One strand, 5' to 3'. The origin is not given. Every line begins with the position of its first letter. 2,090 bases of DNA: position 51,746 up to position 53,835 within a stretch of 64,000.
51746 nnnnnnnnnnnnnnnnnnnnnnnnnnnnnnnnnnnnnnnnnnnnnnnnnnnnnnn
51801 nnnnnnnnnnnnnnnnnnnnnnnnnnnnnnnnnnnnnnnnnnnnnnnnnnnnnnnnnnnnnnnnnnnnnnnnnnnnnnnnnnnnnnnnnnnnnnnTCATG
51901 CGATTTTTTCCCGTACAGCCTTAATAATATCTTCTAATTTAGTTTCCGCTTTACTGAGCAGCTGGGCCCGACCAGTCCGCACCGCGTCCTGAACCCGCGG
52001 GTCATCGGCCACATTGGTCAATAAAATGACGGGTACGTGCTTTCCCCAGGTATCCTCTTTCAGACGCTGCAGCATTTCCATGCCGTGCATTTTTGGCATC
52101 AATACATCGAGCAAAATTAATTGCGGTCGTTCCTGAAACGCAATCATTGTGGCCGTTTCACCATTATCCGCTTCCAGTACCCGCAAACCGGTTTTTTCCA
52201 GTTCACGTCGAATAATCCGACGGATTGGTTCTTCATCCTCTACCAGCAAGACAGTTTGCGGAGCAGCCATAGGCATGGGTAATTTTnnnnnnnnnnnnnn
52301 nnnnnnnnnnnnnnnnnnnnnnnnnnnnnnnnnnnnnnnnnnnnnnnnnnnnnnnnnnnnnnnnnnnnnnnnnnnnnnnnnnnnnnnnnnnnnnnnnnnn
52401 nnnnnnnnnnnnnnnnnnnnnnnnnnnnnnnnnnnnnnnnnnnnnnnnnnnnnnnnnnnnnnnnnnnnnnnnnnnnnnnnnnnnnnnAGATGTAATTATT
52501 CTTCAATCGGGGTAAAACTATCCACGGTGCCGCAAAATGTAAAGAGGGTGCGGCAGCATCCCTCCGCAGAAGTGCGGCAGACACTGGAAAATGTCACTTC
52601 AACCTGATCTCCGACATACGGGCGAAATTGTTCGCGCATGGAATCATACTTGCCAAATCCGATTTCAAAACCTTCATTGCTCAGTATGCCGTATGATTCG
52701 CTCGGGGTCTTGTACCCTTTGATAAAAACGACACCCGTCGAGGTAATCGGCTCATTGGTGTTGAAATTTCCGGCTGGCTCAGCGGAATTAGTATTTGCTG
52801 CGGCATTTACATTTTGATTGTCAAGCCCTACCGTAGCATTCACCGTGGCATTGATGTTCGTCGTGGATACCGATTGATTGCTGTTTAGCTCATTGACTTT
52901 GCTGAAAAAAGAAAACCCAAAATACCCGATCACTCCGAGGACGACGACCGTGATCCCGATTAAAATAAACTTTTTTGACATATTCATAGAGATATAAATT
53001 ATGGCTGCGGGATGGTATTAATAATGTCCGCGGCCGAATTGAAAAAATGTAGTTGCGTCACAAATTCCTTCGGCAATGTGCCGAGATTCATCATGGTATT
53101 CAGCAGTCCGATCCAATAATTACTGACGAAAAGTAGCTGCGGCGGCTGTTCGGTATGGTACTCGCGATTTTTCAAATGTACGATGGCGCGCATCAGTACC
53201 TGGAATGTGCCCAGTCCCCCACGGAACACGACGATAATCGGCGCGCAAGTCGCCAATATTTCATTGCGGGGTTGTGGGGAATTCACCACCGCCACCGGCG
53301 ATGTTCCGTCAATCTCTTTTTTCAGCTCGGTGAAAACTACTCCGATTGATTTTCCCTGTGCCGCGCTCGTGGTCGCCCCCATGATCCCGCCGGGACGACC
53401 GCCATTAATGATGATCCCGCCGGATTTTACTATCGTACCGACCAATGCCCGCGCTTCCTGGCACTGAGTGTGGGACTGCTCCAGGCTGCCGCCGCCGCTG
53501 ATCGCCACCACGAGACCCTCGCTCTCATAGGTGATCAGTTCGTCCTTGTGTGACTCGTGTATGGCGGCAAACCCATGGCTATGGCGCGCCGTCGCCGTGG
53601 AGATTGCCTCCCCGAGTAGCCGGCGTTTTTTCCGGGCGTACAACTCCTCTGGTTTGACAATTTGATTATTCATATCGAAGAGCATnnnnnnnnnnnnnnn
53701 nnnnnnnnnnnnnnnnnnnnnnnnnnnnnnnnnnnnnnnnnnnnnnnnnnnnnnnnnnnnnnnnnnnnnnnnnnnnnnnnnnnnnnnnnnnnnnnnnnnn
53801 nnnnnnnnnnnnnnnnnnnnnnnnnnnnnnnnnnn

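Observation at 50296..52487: Kinase-less phosphorelay-like cluster: HisKA-only mini-protein, two paralogous REC-only proteins and a Cache-HAMP sensor without output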

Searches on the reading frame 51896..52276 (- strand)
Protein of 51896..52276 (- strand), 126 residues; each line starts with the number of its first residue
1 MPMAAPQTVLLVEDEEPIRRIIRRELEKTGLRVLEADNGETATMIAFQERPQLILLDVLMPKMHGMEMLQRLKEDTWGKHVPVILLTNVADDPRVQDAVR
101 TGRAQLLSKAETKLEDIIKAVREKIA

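Call 3: search_protein_families(library=pfam, proteins=[window:51896-52276:-], max_evalue=1)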
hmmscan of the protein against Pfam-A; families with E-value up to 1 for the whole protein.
window:51896-52276:- (126 aa): 2 families
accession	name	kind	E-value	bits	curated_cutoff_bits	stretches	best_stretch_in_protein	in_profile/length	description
PF00072.30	Response_reg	-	6.9e-24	84.6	30.2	1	9-121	1-110/111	Response regulator receiver domain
PF04705.17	TSNR_N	-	0.051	14.1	28.3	1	5-43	24-62/111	Thiostrepton-resistance methylase, N terminus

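Call 17: find_homologous_proteins(query=window:51896-52276:-, max_evalue=1e-10)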
Query window:51896-52276:- (126 aa): 17 proteins with E <= 1e-10 among 26 candidates.
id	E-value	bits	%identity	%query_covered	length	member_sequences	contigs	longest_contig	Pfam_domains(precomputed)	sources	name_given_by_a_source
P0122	4.6e-71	254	100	98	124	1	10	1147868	PF00072.31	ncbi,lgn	ncbi:MAG: response regulator [Patescibacteria group bacterium]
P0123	1.2e-48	182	71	94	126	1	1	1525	PF00072.31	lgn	-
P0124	4.9e-47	176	68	98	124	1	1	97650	PF00072.31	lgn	-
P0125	6.8e-44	166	62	98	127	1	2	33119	PF00072.31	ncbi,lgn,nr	ncbi:MAG: response regulator [Patescibacteria group bacterium]|nr:response regulator [Patescibacteri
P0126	2.5e-41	158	60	98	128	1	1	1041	PF00072.31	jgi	jgi:CheY-like chemotaxis protein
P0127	1.5e-37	146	62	94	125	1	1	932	PF00072.31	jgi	jgi:CheY-like chemotaxis protein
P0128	9.0e-36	140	55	98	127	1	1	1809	PF00072.31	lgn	-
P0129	6.2e-34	134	51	98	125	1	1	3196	PF00072.31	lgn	-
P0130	3.2e-33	132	55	94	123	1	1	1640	PF00072.31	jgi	jgi:CheY-like chemotaxis protein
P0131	4.4e-33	131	51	98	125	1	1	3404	PF00072.31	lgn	-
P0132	1.1e-32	130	49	98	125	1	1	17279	PF00072.31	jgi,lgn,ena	-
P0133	2.7e-32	129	47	94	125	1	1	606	PF00072.31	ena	-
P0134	7.6e-32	127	49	98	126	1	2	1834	PF00072.31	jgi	-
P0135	4.2e-23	99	43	97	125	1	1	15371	PF00072.31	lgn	-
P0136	2.3e-21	94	45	92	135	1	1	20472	PF00072.31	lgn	-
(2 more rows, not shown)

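Call 18: find_encoding_contigs(protein=P0124, flank=7000, max_places=2)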
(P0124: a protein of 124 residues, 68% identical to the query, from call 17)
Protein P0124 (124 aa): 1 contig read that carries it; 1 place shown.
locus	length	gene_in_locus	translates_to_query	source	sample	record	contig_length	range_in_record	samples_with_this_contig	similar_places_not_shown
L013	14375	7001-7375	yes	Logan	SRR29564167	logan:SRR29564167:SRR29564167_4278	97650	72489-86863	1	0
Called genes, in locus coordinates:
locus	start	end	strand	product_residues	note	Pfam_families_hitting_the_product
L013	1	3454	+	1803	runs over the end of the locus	PF01344:Kelch_1 (faint), PF13415:Beta-prop_FBX42 (faint), PF13964:Beta-prop_Calicin (faint), PF24681:Kelch_KLHDC2_KLHL20_DRC7 (weak), PF24981:Beta-prop_ATRN-LZTR1, PF24681:Kelch_KLHDC2_KLHL20_DRC7 (weak), PF24681:Kelch_KLHDC2_KLHL20_DRC7 (weak), PF16656:Pur_ac_phosph_N, +6 more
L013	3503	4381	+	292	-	PF01926:MMR_HSR1 (faint), PF02463:SMC_N (weak), PF00005:ABC_tran, PF13166:AAA_13 (faint), PF13304:AAA_21 (faint)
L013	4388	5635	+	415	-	PF12704:MacB_PCD, PF02687:FtsX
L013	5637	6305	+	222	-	PF18306:LDcluster4, PF03641:Lysine_decarbox (weak)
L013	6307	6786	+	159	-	-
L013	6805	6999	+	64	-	PF00512:HisKA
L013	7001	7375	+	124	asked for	PF00072:Response_reg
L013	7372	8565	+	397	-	PF02743:dCache_1, PF00672:HAMP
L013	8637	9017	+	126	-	PF00072:Response_reg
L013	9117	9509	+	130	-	-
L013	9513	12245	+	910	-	PF02861:Clp_N, PF00004:AAA, PF17871:AAA_lid_9, PF00158:Sigma54_activat (weak), PF00004:AAA, PF07724:AAA_2, PF07728:AAA_5, PF10431:ClpB_D2-small, +8 more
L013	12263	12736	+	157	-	PF00160:Pro_isomerase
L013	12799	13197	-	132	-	PF18895:T4SS_pilin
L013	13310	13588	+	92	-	-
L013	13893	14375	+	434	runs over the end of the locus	PF00587:tRNA-synt_2b, PF03129:HGTP_anticodon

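Call 19: find_encoding_contigs(protein=P0125, flank=7000, max_places=2)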
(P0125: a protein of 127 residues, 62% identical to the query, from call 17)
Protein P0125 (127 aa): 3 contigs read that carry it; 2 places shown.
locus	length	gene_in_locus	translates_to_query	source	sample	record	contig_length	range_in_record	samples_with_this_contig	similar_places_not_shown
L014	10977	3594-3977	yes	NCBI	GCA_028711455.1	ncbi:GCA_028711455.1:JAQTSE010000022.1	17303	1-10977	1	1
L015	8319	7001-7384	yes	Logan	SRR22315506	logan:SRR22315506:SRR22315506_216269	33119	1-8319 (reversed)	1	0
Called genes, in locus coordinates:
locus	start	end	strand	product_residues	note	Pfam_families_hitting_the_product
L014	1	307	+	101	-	PF00005:ABC_tran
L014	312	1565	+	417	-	PF12704:MacB_PCD, PF02687:FtsX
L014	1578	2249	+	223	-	PF18306:LDcluster4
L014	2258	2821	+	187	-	-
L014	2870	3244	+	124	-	PF00072:Response_reg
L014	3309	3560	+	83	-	PF00512:HisKA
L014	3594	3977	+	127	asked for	PF00072:Response_reg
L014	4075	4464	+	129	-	PF00072:Response_reg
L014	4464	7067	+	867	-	PF00989:PAS, PF08448:PAS_4, PF13426:PAS_9, PF00989:PAS, PF08448:PAS_4, PF13426:PAS_9, PF00989:PAS, PF08448:PAS_4, +8 more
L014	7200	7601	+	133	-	PF00072:Response_reg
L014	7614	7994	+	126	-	PF00072:Response_reg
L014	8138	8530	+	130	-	-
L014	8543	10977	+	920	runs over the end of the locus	PF02861:Clp_N, PF00004:AAA, PF17871:AAA_lid_9, PF00004:AAA, PF00158:Sigma54_activat (weak), PF07724:AAA_2, PF07728:AAA_5, PF10431:ClpB_D2-small, +7 more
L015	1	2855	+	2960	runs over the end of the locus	PF01344:Kelch_1 (faint), PF13415:Beta-prop_FBX42 (faint), PF13964:Beta-prop_Calicin (faint), PF07646:Kelch_2 (faint), PF00041:fn3 (faint), PF25788:Ig_Rha78A_N (faint), PF16656:Pur_ac_phosph_N, PF16656:Pur_ac_phosph_N, +3 more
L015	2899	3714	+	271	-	PF00005:ABC_tran, PF02463:SMC_N (faint), PF13304:AAA_21 (faint)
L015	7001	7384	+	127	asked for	PF00072:Response_reg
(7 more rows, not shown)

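Call 20: find_encoding_contigs(protein=P0132, flank=7000, max_places=2)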
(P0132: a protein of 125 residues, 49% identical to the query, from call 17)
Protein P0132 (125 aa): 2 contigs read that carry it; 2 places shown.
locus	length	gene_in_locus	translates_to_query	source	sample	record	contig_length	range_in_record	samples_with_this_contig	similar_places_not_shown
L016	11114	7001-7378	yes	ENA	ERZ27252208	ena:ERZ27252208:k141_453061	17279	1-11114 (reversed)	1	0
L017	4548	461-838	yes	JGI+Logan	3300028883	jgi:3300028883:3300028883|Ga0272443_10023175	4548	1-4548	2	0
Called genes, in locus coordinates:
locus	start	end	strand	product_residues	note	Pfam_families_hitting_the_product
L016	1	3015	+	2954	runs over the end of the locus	PF01344:Kelch_1 (faint), PF07646:Kelch_2 (faint), PF13415:Beta-prop_FBX42 (faint), PF13964:Beta-prop_Calicin (weak), PF24981:Beta-prop_ATRN-LZTR1 (weak), PF13964:Beta-prop_Calicin, PF24681:Kelch_KLHDC2_KLHL20_DRC7, PF16656:Pur_ac_phosph_N, +6 more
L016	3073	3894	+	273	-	PF03193:RsgA_GTPase (faint), PF00005:ABC_tran, PF02463:SMC_N, PF13304:AAA_21 (faint)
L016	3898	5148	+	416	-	PF12704:MacB_PCD, PF02687:FtsX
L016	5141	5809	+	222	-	PF18306:LDcluster4 (weak), PF03641:Lysine_decarbox (weak)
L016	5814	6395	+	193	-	-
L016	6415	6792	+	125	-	PF00072:Response_reg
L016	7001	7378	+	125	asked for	PF00072:Response_reg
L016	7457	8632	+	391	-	PF00162:PGK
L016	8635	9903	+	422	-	PF03952:Enolase_N, PF00113:Enolase_C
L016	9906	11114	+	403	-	?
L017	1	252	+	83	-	?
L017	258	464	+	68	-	PF00512:HisKA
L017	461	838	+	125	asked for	PF00072:Response_reg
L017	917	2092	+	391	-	PF00162:PGK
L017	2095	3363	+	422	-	PF03952:Enolase_N, PF00113:Enolase_C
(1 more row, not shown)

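Call 24: find_encoding_contigs(protein=P0122, flank=10000, max_places=2)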
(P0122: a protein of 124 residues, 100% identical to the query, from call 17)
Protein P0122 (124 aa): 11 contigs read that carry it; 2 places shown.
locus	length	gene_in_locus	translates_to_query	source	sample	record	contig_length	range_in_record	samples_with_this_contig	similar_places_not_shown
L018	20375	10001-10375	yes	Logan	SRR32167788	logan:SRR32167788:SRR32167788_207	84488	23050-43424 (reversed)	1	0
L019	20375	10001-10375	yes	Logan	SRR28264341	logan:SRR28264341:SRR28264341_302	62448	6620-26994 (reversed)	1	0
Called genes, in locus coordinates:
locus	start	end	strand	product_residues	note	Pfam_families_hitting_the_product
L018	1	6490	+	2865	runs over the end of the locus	PF01344:Kelch_1 (faint), PF07646:Kelch_2 (faint), PF13964:Beta-prop_Calicin (weak), PF16655:PhoD_N (faint), PF25059:FN3_DSCAM-DSCAML_C (faint), PF00041:fn3 (faint), PF24681:Kelch_KLHDC2_KLHL20_DRC7 (weak), PF16656:Pur_ac_phosph_N, +1 more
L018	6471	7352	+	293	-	PF02463:SMC_N (weak), PF00005:ABC_tran, PF13304:AAA_21 (faint)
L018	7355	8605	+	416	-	PF12704:MacB_PCD, PF02687:FtsX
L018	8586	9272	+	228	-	PF18306:LDcluster4, PF03641:Lysine_decarbox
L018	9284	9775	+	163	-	-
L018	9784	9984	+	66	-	PF00512:HisKA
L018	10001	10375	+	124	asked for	PF00072:Response_reg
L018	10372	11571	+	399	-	PF02743:dCache_1, PF00672:HAMP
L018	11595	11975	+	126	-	PF00072:Response_reg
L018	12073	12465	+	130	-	-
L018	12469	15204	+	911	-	PF02861:Clp_N, PF00004:AAA, PF17871:AAA_lid_9, PF00158:Sigma54_activat, PF00004:AAA, PF07724:AAA_2, PF07728:AAA_5, PF10431:ClpB_D2-small, +10 more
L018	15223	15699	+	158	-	PF00160:Pro_isomerase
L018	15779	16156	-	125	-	PF18895:T4SS_pilin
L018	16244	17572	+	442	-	PF00587:tRNA-synt_2b, PF03129:HGTP_anticodon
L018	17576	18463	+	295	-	-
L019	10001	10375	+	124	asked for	PF00072:Response_reg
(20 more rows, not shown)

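Call 82: search_protein_families(library=ncbifam, proteins=[window:51896-52276:-], max_evalue=0.01)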
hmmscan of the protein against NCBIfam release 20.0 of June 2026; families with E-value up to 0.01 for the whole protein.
window:51896-52276:- (126 aa): 97 families (the best 25 are shown)
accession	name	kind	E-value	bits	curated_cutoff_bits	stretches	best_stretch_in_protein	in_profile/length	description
TIGR02154.1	PhoB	equivalog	1.6e-19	70.1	296.2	1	7-105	3-101/226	phosphate regulon transcriptional regulator PhoB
NF007135.0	PRK09581.1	equivalog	1.2e-17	63.9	474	1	8-109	4-105/457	PleD family two-component system response regulator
NF045944.1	ResRegRpaBCyano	equivalog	3.8e-17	62.4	330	1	10-91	1-79/229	response regulator transcription factor RpaB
NF008469.0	PRK11361.1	equivalog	1.2e-16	60.5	714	1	3-105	1-101/461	acetoacetate metabolism transcriptional regulator AtoC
NF007969.0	PRK10693.1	equivalog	1.2e-15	57.4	329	1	7-121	8-120/337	two-component system response regulator RssB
NF053854.1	RespRegPhoBBctds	equivalog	2.2e-15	56.7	270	1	9-92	1-83/225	two-component system response regulator PhoB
NF045505.1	RR_RssB_Pseudo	equivalog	3.6e-15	55.9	700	1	7-114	6-111/394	two-component system response regulator RssB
NF041733.1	resp_reg_CseB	equivalog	4.7e-15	55.6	350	1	8-102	2-93/228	two-component system response regulator CseB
NF040534.1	resp_reg_YycF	equivalog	1.1e-14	54.3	340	1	8-90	2-81/231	response regulator YycF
NF007820.0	PRK10529.1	equivalog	1.2e-14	54.3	325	1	8-110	3-102/225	two-component system response regulator KdpE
NF012227.0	AdeR_RR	equivalog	2.4e-14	53.4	340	1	7-109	12-111/239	efflux system response regulator transcription factor AdeR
NF046022.1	RespRegCpdRBruc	equivalog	4.6e-14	52.4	180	1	8-122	3-114/120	cell cycle two-component system response regulator CpdR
NF007546.0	PRK10161.1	equivalog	8.1e-14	51.7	471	1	8-125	4-123/229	phosphate response regulator transcription factor PhoB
NF007018.1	PRK09483.1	equivalog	9.1e-14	51.6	280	1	8-123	3-117/217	UvrY/SirA/GacA family response regulator transcription factor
NF046020.1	HisKinCckABruc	equivalog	1.1e-13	50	1000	1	7-124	750-866/868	cell cycle histidine kinase CckA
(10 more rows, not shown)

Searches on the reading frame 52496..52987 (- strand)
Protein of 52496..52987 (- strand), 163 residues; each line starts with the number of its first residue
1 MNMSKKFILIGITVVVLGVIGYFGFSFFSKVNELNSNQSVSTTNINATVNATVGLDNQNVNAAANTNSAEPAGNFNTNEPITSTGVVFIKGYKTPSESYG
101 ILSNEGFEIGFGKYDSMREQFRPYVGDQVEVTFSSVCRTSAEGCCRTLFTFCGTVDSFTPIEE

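Call 3: search_protein_families(library=pfam, proteins=[window:52496-52987:-], max_evalue=1)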
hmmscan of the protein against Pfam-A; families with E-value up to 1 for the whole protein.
window:52496-52987:- (163 aa): 3 families
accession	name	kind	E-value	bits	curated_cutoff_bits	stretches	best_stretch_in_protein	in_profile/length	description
PF10204.14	DuoxA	-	0.067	12.7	23.3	1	9-78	53-120/279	Dual oxidase maturation factor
PF14221.11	DUF4330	-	0.085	13.4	27.6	1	10-89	19-95/167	Domain of unknown function (DUF4330)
PF10326.15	7TM_GPCR_Str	-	0.29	10.9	22.4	1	6-46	198-238/307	Serpentine type 7TM GPCR chemoreceptor Str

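Call 82: search_protein_families(library=ncbifam, proteins=[window:52496-52987:-], max_evalue=0.01)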
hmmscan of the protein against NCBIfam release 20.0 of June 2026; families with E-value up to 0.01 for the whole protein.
window:52496-52987:- (163 aa): 0 families

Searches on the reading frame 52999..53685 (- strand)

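Call 3: search_protein_families(library=pfam, proteins=[window:52999-53685:-], max_evalue=1)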
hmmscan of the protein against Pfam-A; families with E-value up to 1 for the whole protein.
window:52999-53685:- (228 aa): 2 families
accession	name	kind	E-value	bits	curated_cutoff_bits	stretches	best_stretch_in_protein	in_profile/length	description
PF03641.19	Lysine_decarbox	-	8e-09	36.2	27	1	108-224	10-130/131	Possible lysine decarboxylase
PF18306.6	LDcluster4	-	5.7e-08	32.9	26.3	1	59-167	3-113/151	SLOG cluster4 family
